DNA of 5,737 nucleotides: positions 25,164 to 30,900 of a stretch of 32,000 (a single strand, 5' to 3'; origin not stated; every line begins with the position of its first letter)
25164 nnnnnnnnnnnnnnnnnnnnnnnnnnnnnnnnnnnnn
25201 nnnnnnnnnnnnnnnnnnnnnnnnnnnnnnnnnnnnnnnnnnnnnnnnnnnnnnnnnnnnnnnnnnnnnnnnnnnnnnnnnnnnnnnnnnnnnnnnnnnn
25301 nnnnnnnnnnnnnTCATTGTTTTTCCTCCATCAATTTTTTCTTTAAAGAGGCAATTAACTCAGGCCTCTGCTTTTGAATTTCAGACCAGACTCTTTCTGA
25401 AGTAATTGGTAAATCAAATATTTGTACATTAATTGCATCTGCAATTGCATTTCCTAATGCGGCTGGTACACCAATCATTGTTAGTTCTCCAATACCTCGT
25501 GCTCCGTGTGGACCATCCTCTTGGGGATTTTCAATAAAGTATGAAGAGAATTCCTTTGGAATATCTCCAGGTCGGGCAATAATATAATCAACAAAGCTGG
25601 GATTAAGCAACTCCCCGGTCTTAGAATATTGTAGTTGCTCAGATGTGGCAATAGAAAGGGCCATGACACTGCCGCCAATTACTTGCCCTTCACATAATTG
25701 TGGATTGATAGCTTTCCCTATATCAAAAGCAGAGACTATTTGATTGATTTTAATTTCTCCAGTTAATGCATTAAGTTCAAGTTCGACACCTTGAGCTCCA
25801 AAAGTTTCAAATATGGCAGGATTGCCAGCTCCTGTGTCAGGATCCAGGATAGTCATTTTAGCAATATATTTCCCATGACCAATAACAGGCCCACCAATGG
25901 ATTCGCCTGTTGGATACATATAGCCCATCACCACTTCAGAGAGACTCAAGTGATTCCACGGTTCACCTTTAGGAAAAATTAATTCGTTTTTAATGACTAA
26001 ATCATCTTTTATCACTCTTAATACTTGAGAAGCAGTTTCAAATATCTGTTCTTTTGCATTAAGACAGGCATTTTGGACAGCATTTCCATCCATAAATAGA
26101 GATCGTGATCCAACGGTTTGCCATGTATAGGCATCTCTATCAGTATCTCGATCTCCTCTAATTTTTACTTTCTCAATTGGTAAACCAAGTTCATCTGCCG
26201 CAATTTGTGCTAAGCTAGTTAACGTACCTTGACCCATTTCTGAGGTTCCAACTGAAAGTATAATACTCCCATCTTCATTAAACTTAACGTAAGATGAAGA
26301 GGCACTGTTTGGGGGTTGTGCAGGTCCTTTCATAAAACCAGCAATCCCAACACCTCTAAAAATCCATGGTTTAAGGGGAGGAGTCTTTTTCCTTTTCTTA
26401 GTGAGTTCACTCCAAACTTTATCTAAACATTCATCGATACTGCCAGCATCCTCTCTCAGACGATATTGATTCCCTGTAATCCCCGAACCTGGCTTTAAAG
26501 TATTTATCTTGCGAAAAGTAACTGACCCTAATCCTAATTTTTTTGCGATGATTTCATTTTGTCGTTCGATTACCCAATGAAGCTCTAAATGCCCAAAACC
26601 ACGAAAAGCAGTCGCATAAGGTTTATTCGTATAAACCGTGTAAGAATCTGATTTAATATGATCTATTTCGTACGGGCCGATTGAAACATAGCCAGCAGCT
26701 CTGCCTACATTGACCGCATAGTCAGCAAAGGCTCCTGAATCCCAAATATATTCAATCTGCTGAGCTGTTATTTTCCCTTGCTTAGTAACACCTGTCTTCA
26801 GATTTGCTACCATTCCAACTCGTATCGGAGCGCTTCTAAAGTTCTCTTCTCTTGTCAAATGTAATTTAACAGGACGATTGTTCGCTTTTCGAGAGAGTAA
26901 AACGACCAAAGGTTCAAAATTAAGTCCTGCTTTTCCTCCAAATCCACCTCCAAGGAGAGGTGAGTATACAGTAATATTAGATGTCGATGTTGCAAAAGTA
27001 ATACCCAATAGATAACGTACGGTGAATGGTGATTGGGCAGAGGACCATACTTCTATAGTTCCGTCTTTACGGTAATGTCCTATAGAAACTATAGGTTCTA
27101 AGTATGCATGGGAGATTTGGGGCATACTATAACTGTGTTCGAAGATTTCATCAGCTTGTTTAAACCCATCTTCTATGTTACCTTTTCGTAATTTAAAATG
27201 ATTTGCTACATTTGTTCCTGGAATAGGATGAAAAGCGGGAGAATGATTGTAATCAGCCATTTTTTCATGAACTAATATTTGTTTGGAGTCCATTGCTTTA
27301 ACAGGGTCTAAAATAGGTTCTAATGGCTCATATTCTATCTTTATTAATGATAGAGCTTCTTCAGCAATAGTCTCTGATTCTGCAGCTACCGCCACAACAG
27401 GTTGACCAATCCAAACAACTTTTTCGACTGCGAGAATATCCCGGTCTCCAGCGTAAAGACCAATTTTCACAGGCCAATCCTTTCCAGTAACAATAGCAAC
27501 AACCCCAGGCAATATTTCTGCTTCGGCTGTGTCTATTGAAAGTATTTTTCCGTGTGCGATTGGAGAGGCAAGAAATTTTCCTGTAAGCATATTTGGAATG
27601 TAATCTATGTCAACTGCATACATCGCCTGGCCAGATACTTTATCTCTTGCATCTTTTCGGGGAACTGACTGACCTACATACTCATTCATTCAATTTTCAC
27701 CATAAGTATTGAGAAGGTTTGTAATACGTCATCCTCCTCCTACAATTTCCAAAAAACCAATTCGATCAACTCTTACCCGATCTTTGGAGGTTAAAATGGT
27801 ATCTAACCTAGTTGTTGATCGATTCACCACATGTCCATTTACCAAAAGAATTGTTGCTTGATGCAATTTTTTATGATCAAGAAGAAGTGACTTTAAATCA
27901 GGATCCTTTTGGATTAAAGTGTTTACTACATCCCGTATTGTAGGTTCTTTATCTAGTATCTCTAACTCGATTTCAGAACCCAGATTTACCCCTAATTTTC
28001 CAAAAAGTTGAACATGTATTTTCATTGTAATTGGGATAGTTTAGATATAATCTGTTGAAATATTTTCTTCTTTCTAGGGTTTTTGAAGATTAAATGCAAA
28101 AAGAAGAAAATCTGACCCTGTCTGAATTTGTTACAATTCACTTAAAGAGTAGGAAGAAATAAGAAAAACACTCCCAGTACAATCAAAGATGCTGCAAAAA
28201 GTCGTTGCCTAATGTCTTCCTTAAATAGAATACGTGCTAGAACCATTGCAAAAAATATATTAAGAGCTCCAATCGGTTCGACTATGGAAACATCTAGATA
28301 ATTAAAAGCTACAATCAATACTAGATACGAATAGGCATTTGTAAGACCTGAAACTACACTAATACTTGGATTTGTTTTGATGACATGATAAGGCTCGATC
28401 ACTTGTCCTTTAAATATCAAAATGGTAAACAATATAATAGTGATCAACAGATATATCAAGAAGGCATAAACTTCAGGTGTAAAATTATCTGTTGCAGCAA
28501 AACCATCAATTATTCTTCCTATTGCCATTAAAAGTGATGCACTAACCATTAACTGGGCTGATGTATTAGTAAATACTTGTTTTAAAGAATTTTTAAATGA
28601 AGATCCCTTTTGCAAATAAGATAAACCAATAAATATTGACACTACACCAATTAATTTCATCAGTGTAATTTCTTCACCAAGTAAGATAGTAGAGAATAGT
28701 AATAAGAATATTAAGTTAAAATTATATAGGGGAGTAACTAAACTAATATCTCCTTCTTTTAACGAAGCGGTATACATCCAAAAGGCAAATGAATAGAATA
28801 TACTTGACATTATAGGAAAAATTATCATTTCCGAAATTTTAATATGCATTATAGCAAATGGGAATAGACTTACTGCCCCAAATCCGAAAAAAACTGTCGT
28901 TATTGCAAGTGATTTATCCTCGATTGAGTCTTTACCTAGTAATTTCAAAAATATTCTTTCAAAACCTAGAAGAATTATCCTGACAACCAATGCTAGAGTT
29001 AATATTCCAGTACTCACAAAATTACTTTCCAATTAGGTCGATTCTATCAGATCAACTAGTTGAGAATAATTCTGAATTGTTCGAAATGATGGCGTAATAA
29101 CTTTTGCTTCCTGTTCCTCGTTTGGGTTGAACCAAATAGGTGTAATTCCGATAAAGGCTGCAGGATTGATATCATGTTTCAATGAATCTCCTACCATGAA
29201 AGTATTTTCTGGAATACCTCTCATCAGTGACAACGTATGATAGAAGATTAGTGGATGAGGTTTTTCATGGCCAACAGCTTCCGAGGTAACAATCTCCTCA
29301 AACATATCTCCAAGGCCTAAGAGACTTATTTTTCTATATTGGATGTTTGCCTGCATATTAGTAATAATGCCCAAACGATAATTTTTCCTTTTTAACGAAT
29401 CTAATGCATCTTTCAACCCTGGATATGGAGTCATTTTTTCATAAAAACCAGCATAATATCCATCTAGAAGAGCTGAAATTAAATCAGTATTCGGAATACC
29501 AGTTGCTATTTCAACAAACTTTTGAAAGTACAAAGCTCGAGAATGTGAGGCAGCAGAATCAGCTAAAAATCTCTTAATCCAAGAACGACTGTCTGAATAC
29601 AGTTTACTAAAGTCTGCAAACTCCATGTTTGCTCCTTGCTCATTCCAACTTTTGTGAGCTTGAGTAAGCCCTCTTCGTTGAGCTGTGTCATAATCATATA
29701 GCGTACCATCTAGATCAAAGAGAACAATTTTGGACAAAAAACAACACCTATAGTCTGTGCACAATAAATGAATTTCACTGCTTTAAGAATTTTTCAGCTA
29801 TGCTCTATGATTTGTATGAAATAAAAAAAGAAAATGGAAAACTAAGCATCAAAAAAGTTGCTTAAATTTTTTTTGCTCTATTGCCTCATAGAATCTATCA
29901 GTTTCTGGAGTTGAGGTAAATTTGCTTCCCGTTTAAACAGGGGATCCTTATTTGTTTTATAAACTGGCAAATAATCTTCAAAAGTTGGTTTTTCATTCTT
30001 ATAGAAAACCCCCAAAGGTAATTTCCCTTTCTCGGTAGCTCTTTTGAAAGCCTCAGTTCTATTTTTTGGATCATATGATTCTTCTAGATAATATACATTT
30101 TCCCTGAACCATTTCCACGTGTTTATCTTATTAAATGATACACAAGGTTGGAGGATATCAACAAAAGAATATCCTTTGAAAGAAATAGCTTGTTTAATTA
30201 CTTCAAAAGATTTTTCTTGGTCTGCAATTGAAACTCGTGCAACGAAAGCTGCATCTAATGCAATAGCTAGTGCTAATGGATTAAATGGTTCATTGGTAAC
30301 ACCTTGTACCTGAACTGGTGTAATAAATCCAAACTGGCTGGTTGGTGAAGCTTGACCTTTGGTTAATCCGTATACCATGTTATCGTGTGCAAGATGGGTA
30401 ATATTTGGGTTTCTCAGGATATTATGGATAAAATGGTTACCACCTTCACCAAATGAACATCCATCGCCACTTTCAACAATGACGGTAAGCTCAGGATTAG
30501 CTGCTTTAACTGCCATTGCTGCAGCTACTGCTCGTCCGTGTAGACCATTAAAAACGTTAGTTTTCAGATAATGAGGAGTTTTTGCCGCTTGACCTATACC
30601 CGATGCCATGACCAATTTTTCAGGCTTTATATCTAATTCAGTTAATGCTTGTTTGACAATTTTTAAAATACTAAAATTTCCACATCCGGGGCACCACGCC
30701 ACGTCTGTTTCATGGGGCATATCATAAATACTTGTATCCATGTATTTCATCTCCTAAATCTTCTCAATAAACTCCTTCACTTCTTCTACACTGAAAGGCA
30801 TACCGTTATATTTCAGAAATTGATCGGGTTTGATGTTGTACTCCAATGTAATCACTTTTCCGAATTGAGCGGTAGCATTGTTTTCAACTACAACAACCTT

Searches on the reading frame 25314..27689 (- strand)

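Call 8: search_protein_families(library=pfam, proteins=[window:25314-27689:-])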
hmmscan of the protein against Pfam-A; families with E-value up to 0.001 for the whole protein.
window:25314-27689:- (791 aa): 3 families
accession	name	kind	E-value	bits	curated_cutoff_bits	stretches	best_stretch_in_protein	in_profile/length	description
PF20256.3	MoCoBD_2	-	6.5e-68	229.7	27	1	426-711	8-283/283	Molybdopterin cofactor-binding domain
PF02738.23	MoCoBD_1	-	5.1e-65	219.4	27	1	154-396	2-243/244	Molybdopterin cofactor-binding domain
PF01315.27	Ald_Xan_dh_C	-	4.6e-26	91.7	31.3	1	19-124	1-110/110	Aldehyde oxidase and xanthine dehydrogenase, a/b hammerhead domain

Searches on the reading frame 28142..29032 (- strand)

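Call 8: search_protein_families(library=pfam, proteins=[window:28142-29032:-])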
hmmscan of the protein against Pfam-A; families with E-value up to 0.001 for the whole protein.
window:28142-29032:- (296 aa): 1 family
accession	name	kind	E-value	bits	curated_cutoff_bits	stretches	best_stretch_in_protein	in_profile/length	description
PF00892.27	EamA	-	3.6e-20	73.1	28.2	2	19-137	11-130/135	EamA-like transporter family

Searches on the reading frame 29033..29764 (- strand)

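Call 8: search_protein_families(library=pfam, proteins=[window:29033-29764:-])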
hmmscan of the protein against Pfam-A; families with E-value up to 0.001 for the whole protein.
window:29033-29764:- (243 aa): 5 families
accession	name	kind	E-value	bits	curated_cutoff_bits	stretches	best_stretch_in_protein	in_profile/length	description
PF13419.12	HAD_2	-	2e-27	96.9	23.8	1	14-211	1-177/178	Haloacid dehalogenase-like hydrolase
PF00702.32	Hydrolase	-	8.4e-26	92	26.4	1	12-203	2-188/191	haloacid dehalogenase-like hydrolase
PF12710.13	HAD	-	7.5e-07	30.2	27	1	14-161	1-141/189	haloacid dehalogenase-like hydrolase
PF13242.12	Hydrolase_like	-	1.7e-05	25.1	22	1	168-217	4-53/75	HAD-hyrolase-like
PF13344.12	Hydrolase_6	-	2.4e-05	24.7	27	0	108-161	10-66/101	Haloacid dehalogenase-like hydrolase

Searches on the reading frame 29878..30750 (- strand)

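Call 8: search_protein_families(library=pfam, proteins=[window:29878-30750:-])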
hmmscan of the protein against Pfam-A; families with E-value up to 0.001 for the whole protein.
window:29878-30750:- (290 aa): 2 families
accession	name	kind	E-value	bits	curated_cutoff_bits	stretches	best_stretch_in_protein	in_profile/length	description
PF12367.13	PFO_beta_C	-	7.6e-27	93.6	24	1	203-265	1-65/66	Pyruvate ferredoxin oxidoreductase beta subunit C terminal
PF02775.26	TPP_enzyme_C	-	5.8e-25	88.3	21.9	1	55-199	15-151/151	Thiamine pyrophosphate enzyme, C-terminal TPP binding domain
